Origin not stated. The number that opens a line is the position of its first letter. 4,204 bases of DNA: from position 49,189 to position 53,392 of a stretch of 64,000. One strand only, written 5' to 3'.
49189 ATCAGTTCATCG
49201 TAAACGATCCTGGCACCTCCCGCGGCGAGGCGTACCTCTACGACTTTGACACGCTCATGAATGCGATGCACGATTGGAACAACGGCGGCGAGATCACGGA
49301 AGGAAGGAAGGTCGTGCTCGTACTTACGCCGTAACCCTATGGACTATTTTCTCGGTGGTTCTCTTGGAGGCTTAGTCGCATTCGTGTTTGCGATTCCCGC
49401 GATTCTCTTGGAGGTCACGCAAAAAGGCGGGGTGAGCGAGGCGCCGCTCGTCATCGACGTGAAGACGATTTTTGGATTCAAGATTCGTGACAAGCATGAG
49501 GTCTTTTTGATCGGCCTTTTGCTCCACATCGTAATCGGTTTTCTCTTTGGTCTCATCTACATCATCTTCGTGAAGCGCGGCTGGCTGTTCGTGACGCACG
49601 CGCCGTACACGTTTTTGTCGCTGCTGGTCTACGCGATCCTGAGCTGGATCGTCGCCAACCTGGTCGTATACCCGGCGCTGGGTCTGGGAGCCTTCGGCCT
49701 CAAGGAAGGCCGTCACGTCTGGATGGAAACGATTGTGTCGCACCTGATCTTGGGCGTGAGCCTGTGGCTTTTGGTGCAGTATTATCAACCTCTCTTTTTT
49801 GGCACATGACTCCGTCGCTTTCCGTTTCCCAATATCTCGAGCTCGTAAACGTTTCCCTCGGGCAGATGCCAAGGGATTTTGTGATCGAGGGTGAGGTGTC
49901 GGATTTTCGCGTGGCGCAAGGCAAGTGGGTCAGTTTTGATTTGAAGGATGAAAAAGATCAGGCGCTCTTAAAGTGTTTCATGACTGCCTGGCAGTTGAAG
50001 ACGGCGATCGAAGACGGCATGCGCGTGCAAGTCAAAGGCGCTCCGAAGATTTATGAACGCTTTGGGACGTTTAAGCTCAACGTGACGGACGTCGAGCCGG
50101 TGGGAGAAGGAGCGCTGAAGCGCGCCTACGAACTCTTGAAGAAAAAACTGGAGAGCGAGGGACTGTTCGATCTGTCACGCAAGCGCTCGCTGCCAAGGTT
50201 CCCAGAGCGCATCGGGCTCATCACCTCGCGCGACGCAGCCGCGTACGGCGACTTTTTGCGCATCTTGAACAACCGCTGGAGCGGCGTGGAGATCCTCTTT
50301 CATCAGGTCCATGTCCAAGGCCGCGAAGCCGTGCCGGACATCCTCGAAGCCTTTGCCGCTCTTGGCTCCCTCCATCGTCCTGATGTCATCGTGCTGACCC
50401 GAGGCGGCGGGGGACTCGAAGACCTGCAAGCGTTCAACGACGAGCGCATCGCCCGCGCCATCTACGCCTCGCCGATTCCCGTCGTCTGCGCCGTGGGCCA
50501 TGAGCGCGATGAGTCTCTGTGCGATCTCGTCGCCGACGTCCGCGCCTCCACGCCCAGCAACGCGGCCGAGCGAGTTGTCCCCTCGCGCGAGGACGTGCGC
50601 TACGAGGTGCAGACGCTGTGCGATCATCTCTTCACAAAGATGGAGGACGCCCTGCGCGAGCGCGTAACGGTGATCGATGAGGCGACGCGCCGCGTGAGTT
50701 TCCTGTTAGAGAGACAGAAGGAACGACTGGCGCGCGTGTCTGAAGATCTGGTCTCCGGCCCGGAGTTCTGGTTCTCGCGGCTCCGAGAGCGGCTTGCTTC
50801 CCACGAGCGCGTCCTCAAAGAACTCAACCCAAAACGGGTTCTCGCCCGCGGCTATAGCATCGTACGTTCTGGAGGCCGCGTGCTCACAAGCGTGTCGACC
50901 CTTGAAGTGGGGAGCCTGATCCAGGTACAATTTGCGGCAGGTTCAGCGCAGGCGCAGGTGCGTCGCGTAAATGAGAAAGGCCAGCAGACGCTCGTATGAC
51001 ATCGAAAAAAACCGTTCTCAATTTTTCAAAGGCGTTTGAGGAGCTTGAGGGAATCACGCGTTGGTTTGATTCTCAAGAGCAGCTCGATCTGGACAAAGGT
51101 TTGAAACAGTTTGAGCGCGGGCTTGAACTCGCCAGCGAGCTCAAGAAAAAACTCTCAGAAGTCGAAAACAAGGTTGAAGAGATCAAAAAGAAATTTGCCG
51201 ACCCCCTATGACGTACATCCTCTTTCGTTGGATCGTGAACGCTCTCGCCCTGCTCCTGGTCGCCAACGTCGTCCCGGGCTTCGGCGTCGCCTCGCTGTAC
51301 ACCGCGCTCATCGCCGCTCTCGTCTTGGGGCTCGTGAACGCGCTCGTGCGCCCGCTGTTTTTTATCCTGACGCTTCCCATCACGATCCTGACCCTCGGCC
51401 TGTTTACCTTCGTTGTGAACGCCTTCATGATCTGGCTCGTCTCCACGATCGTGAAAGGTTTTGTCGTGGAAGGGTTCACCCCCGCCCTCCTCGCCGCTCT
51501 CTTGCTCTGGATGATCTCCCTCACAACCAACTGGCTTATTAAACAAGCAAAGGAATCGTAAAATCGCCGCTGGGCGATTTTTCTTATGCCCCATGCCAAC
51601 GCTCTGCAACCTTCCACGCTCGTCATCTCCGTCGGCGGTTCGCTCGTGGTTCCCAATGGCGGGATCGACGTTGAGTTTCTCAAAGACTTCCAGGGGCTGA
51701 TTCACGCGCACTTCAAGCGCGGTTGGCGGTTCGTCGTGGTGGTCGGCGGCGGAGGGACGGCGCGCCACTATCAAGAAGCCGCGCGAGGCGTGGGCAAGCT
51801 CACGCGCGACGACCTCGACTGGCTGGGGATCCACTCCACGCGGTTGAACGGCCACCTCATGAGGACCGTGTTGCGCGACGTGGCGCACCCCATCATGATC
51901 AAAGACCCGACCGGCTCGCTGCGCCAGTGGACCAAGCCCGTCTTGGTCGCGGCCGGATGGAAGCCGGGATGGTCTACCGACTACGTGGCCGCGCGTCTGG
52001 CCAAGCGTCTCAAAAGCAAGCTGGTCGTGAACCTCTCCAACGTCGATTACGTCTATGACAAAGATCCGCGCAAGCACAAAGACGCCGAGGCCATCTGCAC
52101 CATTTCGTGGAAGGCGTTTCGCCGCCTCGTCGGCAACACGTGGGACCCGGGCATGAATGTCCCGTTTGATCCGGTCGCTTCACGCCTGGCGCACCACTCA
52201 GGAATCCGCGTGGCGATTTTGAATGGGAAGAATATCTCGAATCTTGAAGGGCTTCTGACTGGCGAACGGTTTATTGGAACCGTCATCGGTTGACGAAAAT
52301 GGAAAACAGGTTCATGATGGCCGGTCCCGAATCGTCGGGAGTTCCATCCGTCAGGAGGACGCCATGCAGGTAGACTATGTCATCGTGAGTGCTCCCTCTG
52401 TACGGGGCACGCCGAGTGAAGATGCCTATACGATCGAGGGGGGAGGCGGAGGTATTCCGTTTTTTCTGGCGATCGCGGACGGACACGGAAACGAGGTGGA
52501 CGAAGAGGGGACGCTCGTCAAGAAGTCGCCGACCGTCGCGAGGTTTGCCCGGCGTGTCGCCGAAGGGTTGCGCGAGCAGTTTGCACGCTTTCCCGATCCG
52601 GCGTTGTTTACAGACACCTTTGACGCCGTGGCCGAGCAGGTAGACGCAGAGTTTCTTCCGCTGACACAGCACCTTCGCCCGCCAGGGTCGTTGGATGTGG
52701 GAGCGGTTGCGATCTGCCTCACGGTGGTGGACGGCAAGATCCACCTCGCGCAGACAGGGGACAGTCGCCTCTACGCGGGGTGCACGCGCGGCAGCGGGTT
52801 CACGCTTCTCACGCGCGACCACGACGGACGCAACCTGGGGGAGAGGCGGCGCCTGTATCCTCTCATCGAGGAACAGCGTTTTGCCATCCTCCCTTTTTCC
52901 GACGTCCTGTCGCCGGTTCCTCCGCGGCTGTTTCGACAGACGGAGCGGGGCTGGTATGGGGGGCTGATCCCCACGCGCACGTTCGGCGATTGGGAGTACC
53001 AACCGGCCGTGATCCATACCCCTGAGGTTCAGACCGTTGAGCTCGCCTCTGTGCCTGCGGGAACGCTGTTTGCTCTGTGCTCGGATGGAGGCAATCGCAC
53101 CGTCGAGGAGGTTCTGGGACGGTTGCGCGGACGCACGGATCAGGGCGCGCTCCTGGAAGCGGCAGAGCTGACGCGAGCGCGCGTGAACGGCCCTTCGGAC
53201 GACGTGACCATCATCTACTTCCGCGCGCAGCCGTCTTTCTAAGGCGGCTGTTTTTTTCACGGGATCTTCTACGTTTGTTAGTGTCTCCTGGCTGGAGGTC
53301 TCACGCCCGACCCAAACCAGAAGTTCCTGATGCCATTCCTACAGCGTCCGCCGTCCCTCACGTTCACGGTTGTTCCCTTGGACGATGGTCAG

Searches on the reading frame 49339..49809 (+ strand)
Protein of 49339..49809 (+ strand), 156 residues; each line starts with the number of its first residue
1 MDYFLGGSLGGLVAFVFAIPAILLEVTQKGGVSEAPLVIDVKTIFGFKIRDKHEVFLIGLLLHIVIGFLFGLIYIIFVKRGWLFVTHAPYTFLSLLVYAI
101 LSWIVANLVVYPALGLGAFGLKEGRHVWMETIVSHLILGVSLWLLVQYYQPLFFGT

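Call 3: search_protein_families(library=pfam, proteins=[window:49339-49809:+], max_evalue=0.01)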
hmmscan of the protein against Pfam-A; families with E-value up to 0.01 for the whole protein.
window:49339-49809:+ (156 aa): 1 family
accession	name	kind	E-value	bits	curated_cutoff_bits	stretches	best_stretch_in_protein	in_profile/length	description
PF11158.13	DUF2938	-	4.4e-07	30.1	31.4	1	56-145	59-146/150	Protein of unknown function (DUF2938)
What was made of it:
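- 49339..49809 (+): 156-aa DUF2938-like multi-pass membrane protein. It follows the peptidase/Cys-rich pair in both gene arrangements and may be a third member of the envelope unit. PF11158 at 4.4e-07 (30.1 bits, just under the 31.4 cut-off) (call 3).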

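Call 5: search_protein_families(library=ncbifam, proteins=[window:49339-49809:+], max_evalue=0.01)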
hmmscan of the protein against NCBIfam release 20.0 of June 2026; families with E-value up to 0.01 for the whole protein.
window:49339-49809:+ (156 aa): 0 families

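Call 6: search_protein_families(library=padloc, proteins=[window:49339-49809:+], max_evalue=0.01)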
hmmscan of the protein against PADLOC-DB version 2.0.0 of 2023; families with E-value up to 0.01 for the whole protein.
window:49339-49809:+ (156 aa): 0 families

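Call 83: search_protein_families(library=phrogs, proteins=[window:49339-49809:+], max_evalue=0.001)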
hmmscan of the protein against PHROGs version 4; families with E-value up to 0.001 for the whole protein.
window:49339-49809:+ (156 aa): 0 families

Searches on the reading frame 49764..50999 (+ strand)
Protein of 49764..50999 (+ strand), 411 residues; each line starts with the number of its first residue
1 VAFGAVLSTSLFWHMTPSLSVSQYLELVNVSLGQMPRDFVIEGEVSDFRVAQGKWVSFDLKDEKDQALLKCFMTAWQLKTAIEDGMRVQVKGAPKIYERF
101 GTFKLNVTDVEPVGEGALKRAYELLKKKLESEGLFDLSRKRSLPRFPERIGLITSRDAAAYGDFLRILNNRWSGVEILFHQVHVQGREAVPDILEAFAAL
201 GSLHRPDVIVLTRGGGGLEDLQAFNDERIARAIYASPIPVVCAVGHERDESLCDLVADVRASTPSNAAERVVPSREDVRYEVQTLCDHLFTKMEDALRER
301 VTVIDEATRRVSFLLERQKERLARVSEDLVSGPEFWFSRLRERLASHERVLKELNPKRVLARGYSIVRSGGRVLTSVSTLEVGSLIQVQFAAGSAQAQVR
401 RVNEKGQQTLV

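Call 3: search_protein_families(library=pfam, proteins=[window:49764-50999:+], max_evalue=0.01)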
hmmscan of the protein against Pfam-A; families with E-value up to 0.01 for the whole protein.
window:49764-50999:+ (411 aa): 3 families
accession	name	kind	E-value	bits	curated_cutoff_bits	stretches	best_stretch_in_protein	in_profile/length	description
PF02601.20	Exonuc_VII_L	-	2e-78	264.5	35.9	2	134-329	1-199/315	Exonuclease VII, large subunit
PF13742.12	tRNA_anti_2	-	4.2e-15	56.2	27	1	19-111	1-95/95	OB-fold nucleic acid binding domain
PF01336.31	tRNA_anti-codon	-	7.9e-08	32.6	27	1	40-113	2-75/75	OB-fold nucleic acid binding domain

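Call 5: search_protein_families(library=ncbifam, proteins=[window:49806-50999:+], max_evalue=0.01)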
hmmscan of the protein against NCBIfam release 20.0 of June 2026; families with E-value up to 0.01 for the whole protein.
window:49806-50999:+ (397 aa): 1 family
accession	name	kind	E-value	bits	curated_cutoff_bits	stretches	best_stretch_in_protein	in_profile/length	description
TIGR00237.1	xseA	equivalog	8.8e-112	374.1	180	1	6-385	1-388/389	exodeoxyribonuclease VII large subunit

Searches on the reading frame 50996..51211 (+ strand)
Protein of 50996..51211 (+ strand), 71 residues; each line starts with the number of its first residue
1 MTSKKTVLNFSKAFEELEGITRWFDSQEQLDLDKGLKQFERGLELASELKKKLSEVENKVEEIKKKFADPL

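Call 3: search_protein_families(library=pfam, proteins=[window:50996-51211:+], max_evalue=0.01)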
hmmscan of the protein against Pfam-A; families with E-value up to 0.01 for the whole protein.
window:50996-51211:+ (71 aa): 3 families
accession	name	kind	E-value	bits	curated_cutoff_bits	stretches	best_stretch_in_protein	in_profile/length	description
PF02609.21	Exonuc_VII_S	-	7.3e-10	39.2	24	1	10-61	1-51/52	Exonuclease VII small subunit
PF12896.12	ANAPC4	-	0.00032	20.7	23.1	1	13-68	134-187/203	Anaphase-promoting complex, cyclosome, subunit 4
PF10241.14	KxDL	-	0.00035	21.3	27.2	1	32-68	43-79/86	Uncharacterized conserved protein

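Call 5: search_protein_families(library=ncbifam, proteins=[window:50996-51211:+], max_evalue=0.01)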
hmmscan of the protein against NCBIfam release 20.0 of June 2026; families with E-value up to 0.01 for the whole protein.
window:50996-51211:+ (71 aa): 13 families
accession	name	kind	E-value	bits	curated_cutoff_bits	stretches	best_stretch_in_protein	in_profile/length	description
NF002140.0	PRK00977.1-4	equivalog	5.6e-11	42.1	71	1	5-66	7-67/81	exodeoxyribonuclease VII small subunit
TIGR01280.1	xseB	equivalog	1e-10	41.5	35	1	9-65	1-56/57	exodeoxyribonuclease VII small subunit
NF002137.0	PRK00977.1-1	equivalog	2.9e-08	33.5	94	1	4-61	4-61/80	exodeoxyribonuclease VII small subunit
NF010672.0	PRK14069.1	equivalog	4.4e-08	33.3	123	1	1-66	1-65/95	exodeoxyribonuclease VII small subunit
NF002139.0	PRK00977.1-3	equivalog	1.5e-07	31.4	68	1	6-66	11-70/84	exodeoxyribonuclease VII small subunit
NF010669.0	PRK14066.1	equivalog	8.4e-07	29.2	113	1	8-66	4-61/76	exodeoxyribonuclease VII small subunit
NF002138.0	PRK00977.1-2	equivalog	1.8e-05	24.4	77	1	8-62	6-59/77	exodeoxyribonuclease VII small subunit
NF002141.0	PRK00977.1-5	equivalog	2.4e-05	24.1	92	1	5-61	18-73/93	exodeoxyribonuclease VII small subunit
NF010671.0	PRK14068.1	equivalog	4.1e-05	23.6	95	1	8-66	6-63/76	exodeoxyribonuclease VII small subunit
NF010673.0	PRK14070.1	equivalog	0.0006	19.8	119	1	9-64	2-56/75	exodeoxyribonuclease VII small subunit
NF033917.0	antiphage_ZorA_4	subfamily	0.0013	17.8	500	1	5-68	324-387/413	anti-phage ZorAB system protein ZorA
NF010666.0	PRK14063.1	equivalog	0.0029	17.7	111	1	4-64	3-62/78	exodeoxyribonuclease VII small subunit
NF010670.0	PRK14067.1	equivalog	0.0077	15.9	107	1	3-60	3-59/81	exodeoxyribonuclease VII small subunit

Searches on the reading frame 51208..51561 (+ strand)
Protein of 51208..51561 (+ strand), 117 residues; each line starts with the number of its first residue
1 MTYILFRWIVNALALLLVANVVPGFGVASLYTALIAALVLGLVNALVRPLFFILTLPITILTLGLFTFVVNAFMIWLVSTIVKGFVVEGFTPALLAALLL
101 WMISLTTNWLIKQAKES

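Call 3: search_protein_families(library=pfam, proteins=[window:51208-51561:+], max_evalue=0.01)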
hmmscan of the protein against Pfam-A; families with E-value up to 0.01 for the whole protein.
window:51208-51561:+ (117 aa): 1 family
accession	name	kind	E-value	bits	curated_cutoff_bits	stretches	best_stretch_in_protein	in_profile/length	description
PF04020.18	Phage_holin_4_2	-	8e-33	113.6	28.8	1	4-104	3-103/105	Mycobacterial 4 TMS phage holin, superfamily IV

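Call 5: search_protein_families(library=ncbifam, proteins=[window:51208-51561:+], max_evalue=0.01)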
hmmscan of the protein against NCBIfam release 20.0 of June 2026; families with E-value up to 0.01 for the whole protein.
window:51208-51561:+ (117 aa): 0 families

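Call 83: search_protein_families(library=phrogs, proteins=[window:51208-51561:+], max_evalue=0.001)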
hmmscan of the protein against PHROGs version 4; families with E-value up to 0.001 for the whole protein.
window:51208-51561:+ (117 aa): 0 families

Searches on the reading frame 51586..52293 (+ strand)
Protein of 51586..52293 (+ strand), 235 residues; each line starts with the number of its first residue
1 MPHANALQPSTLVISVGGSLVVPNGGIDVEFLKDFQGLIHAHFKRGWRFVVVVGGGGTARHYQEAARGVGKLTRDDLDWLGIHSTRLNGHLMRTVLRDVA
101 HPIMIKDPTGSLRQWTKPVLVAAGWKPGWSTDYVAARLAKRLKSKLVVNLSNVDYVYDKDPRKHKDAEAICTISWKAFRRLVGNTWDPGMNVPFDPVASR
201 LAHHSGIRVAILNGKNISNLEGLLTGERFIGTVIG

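Call 3: search_protein_families(library=pfam, proteins=[window:51586-52293:+], max_evalue=0.01)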
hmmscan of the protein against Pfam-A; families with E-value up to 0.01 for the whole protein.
window:51586-52293:+ (235 aa): 1 family
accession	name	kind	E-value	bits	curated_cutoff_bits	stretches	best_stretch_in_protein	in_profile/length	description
PF00696.33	AA_kinase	-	8.8e-29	101.3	24.9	1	11-213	2-234/234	Amino acid kinase family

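Call 5: search_protein_families(library=ncbifam, proteins=[window:51586-52293:+], max_evalue=0.01)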
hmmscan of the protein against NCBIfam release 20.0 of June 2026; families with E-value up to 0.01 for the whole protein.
window:51586-52293:+ (235 aa): 9 families
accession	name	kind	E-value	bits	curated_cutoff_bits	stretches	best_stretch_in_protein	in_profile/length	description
TIGR02076.1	pyrH_arch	equivalog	1.7e-55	188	158.05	1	13-234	2-221/222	UMP kinase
TIGR02075.1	pyrH_bact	equivalog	7.1e-15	55.2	243.9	1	19-228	12-227/233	UMP kinase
NF040647.1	IPPK_Arch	equivalog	1.7e-12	47.1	120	1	130-234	153-259/259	isopentenyl phosphate kinase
TIGR01027.1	proB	equivalog_domain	1.7e-06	27.5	186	1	132-228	146-246/363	glutamate 5-kinase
NF006234.1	PRK08373.1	subfamily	0.00011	21.5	237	1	131-176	188-233/338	aspartate kinase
TIGR01092.1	P5CS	equivalog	0.00059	18.2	796.75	1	129-233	167-272/715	delta l-pyrroline-5-carboxylate synthetase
TIGR00761.1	argB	equivalog_domain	0.0031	17.1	151.3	0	131-162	156-187/231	acetylglutamate kinase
NF006959.0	PRK09436.1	equivalog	0.0041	15.2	726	1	131-176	207-252/819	bifunctional aspartate kinase/homoserine dehydrogenase I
TIGR00656.1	asp_kin_monofn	equivalog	0.0049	15.9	402.25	1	131-180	160-209/407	aspartate kinase, monofunctional class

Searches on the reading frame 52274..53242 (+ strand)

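Call 81: search_protein_families(library=pfam, proteins=[window:52274-53242:+], max_evalue=0.001)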
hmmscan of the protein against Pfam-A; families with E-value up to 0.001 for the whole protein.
window:52274-53242:+ (322 aa): 2 families
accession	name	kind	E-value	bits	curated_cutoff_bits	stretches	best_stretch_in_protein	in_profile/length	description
PF00481.26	PP2C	-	5.7e-13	49.6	20.3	1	138-259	96-200/255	Protein phosphatase 2C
PF13672.11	PP2C_2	-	0.00029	20.9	24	1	43-272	7-173/209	Protein phosphatase 2C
